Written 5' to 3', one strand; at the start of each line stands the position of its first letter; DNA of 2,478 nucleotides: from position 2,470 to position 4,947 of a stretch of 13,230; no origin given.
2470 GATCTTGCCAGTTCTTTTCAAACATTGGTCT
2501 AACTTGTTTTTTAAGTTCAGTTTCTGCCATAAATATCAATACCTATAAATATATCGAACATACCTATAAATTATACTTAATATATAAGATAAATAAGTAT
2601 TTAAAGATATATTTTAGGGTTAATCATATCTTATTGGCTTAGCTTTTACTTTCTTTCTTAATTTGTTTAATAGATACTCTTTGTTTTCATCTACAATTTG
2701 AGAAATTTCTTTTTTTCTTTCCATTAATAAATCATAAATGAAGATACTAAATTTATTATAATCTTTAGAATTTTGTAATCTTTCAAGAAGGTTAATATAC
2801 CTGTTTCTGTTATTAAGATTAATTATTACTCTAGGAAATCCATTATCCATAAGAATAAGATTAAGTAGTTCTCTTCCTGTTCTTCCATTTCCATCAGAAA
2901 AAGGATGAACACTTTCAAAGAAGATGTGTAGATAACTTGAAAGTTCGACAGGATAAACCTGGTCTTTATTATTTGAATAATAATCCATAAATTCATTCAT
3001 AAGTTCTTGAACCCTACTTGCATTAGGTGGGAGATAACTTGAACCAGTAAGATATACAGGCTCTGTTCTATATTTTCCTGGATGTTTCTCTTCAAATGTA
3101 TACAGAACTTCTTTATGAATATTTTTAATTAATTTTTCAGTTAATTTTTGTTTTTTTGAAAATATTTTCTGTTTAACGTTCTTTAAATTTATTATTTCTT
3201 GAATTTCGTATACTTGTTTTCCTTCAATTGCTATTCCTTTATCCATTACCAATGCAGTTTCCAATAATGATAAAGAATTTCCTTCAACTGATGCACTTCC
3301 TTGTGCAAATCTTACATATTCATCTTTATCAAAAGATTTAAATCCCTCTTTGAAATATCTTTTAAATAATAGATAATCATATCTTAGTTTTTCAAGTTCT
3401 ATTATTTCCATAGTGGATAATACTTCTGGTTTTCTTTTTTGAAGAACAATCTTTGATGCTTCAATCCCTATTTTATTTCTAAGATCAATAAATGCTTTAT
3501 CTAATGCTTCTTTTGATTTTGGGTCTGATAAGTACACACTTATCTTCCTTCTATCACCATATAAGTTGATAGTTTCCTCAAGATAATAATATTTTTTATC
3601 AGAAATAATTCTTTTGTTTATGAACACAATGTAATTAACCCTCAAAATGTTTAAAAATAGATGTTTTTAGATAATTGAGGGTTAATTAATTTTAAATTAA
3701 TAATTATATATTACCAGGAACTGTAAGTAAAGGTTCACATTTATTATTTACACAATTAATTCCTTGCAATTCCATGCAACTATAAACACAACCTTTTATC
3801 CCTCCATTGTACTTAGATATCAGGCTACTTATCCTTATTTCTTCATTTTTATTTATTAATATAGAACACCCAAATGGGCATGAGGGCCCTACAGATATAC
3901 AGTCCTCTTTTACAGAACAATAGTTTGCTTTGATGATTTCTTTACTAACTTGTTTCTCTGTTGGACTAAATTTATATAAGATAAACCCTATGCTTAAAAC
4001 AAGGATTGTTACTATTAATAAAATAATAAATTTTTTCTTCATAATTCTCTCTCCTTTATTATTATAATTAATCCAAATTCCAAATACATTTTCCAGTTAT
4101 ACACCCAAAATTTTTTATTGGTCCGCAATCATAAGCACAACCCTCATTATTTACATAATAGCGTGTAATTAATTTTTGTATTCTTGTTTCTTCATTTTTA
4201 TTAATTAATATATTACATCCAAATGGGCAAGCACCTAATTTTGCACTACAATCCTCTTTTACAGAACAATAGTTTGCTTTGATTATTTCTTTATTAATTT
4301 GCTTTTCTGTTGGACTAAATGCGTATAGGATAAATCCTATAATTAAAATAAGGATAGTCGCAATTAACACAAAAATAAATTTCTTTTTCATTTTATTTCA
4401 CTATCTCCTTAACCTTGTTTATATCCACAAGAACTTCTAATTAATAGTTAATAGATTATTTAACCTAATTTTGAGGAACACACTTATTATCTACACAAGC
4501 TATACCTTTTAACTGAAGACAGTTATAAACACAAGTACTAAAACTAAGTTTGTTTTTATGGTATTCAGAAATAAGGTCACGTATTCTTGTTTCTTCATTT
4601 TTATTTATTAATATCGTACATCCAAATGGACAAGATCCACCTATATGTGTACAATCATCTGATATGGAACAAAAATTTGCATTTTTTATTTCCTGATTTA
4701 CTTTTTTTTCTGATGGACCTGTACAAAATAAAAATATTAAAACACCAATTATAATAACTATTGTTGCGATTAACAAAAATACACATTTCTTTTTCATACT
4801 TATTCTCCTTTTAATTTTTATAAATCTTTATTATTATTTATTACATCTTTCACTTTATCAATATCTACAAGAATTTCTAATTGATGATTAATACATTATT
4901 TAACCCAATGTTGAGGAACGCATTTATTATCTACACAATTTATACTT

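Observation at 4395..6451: Copies of the hisS 3' end of decreasing length punctuate the cassette array, marking a recombination or integration hotspot at the end of hisS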

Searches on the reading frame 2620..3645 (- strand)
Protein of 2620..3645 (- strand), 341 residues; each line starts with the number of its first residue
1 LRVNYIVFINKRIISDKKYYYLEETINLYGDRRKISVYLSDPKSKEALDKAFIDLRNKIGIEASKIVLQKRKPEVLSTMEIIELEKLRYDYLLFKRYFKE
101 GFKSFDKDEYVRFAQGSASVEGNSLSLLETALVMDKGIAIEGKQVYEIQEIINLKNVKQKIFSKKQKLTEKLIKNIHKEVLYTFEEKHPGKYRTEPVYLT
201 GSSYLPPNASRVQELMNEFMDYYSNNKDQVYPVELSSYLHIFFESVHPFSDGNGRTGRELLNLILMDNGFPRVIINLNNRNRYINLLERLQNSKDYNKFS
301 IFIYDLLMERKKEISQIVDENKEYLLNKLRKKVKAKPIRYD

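Call 4: search_protein_families(library=pfam, proteins=[window:2620-3645:-], max_evalue=0.01)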
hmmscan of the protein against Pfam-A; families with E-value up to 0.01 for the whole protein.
window:2620-3645:- (341 aa): 1 family
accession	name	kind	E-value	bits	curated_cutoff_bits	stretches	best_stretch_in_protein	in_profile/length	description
PF02661.23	Fic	-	1.6e-21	77.4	24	1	168-265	2-93/93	Fic/DOC family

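Call 73: search_protein_families(library=padloc, proteins=[window:2620-3645:-], max_evalue=0.01)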
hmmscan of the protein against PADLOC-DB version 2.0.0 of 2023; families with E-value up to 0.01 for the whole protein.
window:2620-3645:- (341 aa): 7 families
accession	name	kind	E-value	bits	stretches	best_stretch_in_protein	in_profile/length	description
PDLC03963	SoFic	-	3.5e-35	120.1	1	114-331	61-283/361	-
PDLC04840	PDC-S04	-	7.9e-32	108.8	1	105-297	7-205/227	-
PDLC04836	PDC-S04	-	6.9e-22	75.8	1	111-317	27-233/244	-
PDLC04837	PDC-S04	-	6.6e-21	72.7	1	104-302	20-219/234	-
PDLC04839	PDC-S04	-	2e-15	55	1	133-304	21-199/205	-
PDLC04966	PDC-S24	-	2.2e-13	47.9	1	163-270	227-341/497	-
PDLC04838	PDC-S04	-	2.8e-07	28.5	1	165-306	60-201/209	-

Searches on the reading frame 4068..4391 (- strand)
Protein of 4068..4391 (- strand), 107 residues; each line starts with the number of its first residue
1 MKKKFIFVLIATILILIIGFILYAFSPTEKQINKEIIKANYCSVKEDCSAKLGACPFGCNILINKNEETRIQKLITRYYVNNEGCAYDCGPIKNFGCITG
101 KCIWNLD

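Call 4: search_protein_families(library=pfam, proteins=[window:4068-4391:-], max_evalue=0.01)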
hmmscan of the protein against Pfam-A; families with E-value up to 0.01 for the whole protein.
window:4068-4391:- (107 aa): 1 family
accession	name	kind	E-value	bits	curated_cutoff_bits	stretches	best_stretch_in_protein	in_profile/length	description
PF20077.4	CcmD_alt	-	0.0059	17.1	23.5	1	6-25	32-51/61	CcmD family protein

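Call 73: search_protein_families(library=padloc, proteins=[window:4068-4391:-], max_evalue=0.01)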
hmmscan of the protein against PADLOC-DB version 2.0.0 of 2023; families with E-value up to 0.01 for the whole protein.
window:4068-4391:- (107 aa): 0 families

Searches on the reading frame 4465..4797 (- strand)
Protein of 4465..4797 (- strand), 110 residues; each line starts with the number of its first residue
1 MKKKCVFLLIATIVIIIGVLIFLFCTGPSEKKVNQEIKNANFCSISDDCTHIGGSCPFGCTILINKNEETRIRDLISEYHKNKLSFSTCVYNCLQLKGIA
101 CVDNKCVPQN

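Call 4: search_protein_families(library=pfam, proteins=[window:4465-4797:-], max_evalue=0.01)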
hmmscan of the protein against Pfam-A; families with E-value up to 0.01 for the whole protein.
window:4465-4797:- (110 aa): 0 families

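Call 89: predict_structure(alignment_id=A3)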
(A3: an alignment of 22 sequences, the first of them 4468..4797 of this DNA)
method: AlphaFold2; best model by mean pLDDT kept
length: 110 residues; sequences in the alignment: 22
mean_pLDDT: 87.9   pTM: 0.70
mean pLDDT of the five models: 87.9, 87.9, 86.8, 85.6, 85.4
residues with pLDDT >= 90: 57; 70-90: 43; 50-70: 10; < 50: 0
segments of 3 or more residues with pLDDT < 50: none
pLDDT, mean of each block of 10 residues (from residue 1): 80 87 77 96 98 90 97 93 68 86 95
secondary structure, 60 per line:
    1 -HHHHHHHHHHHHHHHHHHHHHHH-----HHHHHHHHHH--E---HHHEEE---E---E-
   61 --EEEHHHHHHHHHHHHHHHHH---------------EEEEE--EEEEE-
elements in order: H2-24 H30-39 E49-51 E63-65 H66-82 E98-102 E105-109

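Call 91: fold_search(model_id=the predicted structure, library=pdb)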
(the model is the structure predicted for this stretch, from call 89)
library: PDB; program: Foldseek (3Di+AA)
matches with E <= 10: 121; with E <= 0.001: 0
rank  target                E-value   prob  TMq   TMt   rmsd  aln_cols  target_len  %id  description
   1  3zqq_B                1.0e+00  0.06  0.21  0.28  19.3        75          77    7  Crystal structure of the full-length small terminase from a SPP1-like bacteriophage (released 2011-12-28)
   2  3ab2_A                1.1e+00  0.13  0.25  0.09   7.0        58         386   16  Crystal structure of aspartate kinase from Corynebacterium glutamicum in complex with threonine (released 2010-06-23)
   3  6bwq_B                1.3e+00  0.04  0.21  0.17  12.9       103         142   14  LarC2, the C-terminal domain of a cyclometallase involved in the synthesis of the NPN cofactor of lactate racemase, in (released 2018-06-20)
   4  4w4m_A                1.8e+00  0.08  0.21  0.35   6.9        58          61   16  Crystal structure of PrgK 19-92 (released 2014-10-29)
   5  3zqq_C                1.8e+00  0.05  0.22  0.19  19.0        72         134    7  Crystal structure of the full-length small terminase from a SPP1-like bacteriophage (released 2011-12-28)
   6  6czl_C                2.0e+00  0.05  0.16  0.08   8.0        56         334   12  Crystal structure of Medicago truncatula ATP-phosphoribosyltransferase in relaxed form (released 2018-08-15)
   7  4w4m_N                2.3e+00  0.08  0.21  0.34   6.9        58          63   16  Crystal structure of PrgK 19-92 (released 2014-10-29)
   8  4w4m_H                2.3e+00  0.08  0.21  0.34   6.9        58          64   16  Crystal structure of PrgK 19-92 (released 2014-10-29)
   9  1zhv                  2.3e+00  0.07  0.20  0.17   6.8        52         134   13  X-ray Crystal Structure Protein Atu0741 from Agobacterium tumefaciens. Northeast Structural Genomics Consortium Target A (released 2005-05-10)
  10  8axn_a                2.5e+00  0.06  0.22  0.15   7.1        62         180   18  Inner membrane ring and secretin N0 N1 domains of the type 3 secretion system of Shigella flexneri (released 2023-03-01)
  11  2m3d_MODEL_1_A        2.5e+00  0.04  0.18  0.20   7.5        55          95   11  NMR structure of the GUCT domain from human DEAD box polypeptide 21 (released 2013-01-30)
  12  7pcv_A                2.5e+00  0.02  0.17  0.17  12.1        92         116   10  Crystal structure of RBM5 RRM1-zinc finger (released 2022-08-17)
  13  8ydb_J                3.0e+00  0.08  0.23  0.09   9.7        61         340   13  Type I-FHNH Cascade-dsDNA intermediate complex (released 2024-07-31)
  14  1zvp_B                3.6e+00  0.08  0.19  0.16   5.9        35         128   20  Crystal Structure of a Protein of Unknown Function VC0802 from Vibrio cholerae, Possible Transport Protein (released 2005-07-19)
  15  4gcv_B                3.6e+00  0.02  0.20  0.16  16.7        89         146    9  Structure of a Putative transcription factor (PA1374)from Pseudomonas aeruginosa (released 2013-07-24)
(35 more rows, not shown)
